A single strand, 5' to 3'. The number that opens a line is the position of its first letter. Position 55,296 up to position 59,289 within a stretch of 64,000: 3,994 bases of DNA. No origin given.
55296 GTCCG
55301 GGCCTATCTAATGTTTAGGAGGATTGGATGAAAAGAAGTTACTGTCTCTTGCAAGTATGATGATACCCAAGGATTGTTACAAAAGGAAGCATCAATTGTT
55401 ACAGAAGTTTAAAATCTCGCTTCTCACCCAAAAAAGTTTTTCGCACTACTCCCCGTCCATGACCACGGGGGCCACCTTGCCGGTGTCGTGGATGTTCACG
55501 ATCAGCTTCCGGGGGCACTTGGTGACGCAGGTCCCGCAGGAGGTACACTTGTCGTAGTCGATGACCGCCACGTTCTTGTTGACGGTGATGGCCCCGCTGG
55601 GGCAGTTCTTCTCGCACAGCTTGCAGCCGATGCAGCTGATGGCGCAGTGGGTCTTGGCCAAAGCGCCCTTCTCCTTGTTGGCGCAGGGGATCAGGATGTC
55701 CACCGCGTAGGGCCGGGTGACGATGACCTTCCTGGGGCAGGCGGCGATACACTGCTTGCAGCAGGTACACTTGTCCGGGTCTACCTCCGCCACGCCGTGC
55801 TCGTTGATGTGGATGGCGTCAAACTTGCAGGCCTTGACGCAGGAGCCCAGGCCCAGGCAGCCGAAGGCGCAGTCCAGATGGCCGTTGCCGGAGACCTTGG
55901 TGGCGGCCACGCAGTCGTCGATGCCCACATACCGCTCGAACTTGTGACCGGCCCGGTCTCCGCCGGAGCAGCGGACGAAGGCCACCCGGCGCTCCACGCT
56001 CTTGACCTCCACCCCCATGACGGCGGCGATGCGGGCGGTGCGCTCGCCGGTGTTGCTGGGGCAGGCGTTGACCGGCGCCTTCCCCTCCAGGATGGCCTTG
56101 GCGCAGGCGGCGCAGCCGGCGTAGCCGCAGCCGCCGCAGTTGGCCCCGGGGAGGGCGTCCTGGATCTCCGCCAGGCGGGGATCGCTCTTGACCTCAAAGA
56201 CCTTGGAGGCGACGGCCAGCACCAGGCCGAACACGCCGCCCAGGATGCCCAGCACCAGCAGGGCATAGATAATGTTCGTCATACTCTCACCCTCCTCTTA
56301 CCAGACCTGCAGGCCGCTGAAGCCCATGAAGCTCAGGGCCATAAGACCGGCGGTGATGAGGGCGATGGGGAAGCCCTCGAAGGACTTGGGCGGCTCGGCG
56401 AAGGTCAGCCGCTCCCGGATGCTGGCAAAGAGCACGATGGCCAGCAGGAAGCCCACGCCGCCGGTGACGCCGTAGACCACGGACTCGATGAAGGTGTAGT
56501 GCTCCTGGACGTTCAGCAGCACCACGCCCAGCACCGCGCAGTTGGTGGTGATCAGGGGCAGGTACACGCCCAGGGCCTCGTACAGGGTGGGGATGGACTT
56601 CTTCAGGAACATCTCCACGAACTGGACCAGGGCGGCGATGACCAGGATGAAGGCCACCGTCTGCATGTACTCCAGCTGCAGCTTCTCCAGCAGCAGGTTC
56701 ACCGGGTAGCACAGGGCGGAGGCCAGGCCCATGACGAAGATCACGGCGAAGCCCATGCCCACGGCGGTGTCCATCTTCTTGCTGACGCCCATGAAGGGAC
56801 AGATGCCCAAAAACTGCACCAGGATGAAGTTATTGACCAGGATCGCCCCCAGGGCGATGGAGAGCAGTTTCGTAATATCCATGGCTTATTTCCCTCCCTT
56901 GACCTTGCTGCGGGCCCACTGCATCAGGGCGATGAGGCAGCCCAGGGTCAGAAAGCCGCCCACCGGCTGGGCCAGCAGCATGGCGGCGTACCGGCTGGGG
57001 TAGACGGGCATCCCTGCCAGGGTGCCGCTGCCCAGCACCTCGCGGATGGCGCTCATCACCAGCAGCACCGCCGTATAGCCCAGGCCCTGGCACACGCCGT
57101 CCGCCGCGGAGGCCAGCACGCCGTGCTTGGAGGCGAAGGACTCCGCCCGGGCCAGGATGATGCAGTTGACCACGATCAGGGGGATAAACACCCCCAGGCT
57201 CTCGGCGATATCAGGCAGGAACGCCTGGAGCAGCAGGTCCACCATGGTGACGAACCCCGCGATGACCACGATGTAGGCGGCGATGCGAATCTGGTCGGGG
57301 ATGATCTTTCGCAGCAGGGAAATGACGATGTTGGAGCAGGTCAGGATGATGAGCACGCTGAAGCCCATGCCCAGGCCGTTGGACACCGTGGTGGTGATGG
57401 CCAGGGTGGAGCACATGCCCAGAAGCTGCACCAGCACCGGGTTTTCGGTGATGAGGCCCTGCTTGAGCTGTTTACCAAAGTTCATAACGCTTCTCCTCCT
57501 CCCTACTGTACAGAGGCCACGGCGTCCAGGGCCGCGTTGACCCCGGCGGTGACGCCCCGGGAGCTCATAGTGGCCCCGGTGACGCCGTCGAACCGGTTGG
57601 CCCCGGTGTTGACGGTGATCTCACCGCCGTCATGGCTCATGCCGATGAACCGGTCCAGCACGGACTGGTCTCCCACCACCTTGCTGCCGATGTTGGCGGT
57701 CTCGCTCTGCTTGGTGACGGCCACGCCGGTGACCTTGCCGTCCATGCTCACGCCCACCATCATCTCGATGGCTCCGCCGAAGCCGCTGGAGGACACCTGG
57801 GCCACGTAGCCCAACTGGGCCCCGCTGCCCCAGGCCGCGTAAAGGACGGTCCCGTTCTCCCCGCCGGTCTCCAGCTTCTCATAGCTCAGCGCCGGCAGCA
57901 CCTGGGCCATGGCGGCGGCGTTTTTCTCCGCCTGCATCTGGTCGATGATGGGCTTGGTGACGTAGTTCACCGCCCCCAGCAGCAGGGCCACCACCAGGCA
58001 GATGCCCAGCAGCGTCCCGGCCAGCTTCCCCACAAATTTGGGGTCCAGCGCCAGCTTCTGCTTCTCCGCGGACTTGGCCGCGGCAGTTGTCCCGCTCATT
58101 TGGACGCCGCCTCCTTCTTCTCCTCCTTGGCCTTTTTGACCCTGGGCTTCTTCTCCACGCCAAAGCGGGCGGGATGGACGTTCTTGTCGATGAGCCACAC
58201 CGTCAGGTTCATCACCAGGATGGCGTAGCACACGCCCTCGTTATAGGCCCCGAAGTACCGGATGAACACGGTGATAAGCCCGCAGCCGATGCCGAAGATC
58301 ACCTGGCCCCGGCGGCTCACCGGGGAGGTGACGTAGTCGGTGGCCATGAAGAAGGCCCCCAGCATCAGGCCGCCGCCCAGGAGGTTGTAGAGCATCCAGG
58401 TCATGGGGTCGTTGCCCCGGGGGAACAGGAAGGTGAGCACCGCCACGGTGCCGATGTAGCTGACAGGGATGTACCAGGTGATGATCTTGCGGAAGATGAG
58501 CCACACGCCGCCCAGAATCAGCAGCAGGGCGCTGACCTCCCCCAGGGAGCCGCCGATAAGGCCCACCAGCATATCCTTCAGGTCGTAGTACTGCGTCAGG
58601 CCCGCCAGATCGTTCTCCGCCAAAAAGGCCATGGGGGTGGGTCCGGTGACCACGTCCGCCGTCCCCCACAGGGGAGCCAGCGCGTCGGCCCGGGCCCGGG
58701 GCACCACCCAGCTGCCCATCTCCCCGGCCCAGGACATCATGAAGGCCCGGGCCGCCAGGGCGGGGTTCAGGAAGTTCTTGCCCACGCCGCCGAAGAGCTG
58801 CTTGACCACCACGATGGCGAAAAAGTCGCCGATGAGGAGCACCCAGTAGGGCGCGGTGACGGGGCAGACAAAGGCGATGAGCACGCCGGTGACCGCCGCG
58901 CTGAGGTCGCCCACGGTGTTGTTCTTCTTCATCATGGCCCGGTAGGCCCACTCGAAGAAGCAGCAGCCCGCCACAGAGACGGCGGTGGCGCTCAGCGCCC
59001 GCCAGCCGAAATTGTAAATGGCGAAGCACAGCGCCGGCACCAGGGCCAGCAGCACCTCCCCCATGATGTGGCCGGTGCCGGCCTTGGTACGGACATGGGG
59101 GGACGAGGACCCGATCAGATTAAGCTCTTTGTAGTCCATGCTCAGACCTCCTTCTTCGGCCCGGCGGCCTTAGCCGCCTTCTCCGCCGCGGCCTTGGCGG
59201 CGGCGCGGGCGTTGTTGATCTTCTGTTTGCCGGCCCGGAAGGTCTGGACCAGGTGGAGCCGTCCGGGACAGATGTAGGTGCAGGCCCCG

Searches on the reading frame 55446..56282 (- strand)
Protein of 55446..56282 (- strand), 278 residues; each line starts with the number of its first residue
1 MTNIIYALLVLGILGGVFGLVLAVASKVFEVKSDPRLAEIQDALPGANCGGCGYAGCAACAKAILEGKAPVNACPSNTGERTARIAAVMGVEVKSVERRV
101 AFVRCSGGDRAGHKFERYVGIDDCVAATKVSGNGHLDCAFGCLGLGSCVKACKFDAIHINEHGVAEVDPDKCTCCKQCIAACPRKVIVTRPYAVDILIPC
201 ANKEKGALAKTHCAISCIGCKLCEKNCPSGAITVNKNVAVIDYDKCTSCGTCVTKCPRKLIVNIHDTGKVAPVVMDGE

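Call 67: search_protein_families(library=pfam, max_evalue=0.00001, proteins=[window:55446-56282:-])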
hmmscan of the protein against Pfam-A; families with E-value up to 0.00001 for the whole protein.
window:55446-56282:- (278 aa): 8 families
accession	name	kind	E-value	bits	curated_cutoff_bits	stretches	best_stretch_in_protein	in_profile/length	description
PF00037.32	Fer4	-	7.5e-14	51.3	21.1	1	240-259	2-21/24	4Fe-4S binding domain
PF12838.12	Fer4_7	-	5.7e-13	49.6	27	1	216-258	1-50/52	4Fe-4S dicluster domain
PF04060.18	FeS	-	2.7e-12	46.7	23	1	44-75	1-32/33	Putative Fe-S cluster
PF14697.11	Fer4_21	-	2.8e-11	43.8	35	1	142-185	8-55/59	4Fe-4S dicluster domain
PF12837.12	Fer4_6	-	1e-10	41.4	25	1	238-259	1-22/24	4Fe-4S binding domain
PF13187.11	Fer4_9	-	1.6e-10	41.3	27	1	217-260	2-51/52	4Fe-4S dicluster domain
PF13237.11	Fer4_10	-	1.5e-07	31.6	25.5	1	216-257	8-53/53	4Fe-4S dicluster domain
PF13484.11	Fer4_16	-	7.3e-06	27.1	30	0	217-235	2-20/66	4Fe-4S double cluster binding domain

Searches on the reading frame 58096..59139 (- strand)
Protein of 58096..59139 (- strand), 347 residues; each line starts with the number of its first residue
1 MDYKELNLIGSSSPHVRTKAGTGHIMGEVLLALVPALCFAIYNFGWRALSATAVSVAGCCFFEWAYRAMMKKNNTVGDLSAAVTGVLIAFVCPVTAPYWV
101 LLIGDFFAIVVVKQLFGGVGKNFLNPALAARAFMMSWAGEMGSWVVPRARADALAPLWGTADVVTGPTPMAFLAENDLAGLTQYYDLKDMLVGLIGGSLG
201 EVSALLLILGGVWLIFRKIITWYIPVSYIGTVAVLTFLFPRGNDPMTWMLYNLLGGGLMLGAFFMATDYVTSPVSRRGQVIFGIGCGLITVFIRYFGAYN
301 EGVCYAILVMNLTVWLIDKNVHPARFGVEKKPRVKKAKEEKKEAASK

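Call 67: search_protein_families(library=pfam, max_evalue=0.00001, proteins=[window:58096-59139:-])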
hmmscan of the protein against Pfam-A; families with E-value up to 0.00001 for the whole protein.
window:58096-59139:- (347 aa): 1 family
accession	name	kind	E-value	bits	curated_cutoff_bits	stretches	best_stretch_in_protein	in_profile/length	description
PF03116.20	NQR2_RnfD_RnfE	-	8.4e-111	370.5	27.7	1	11-327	3-296/296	NQR2, RnfD, RnfE family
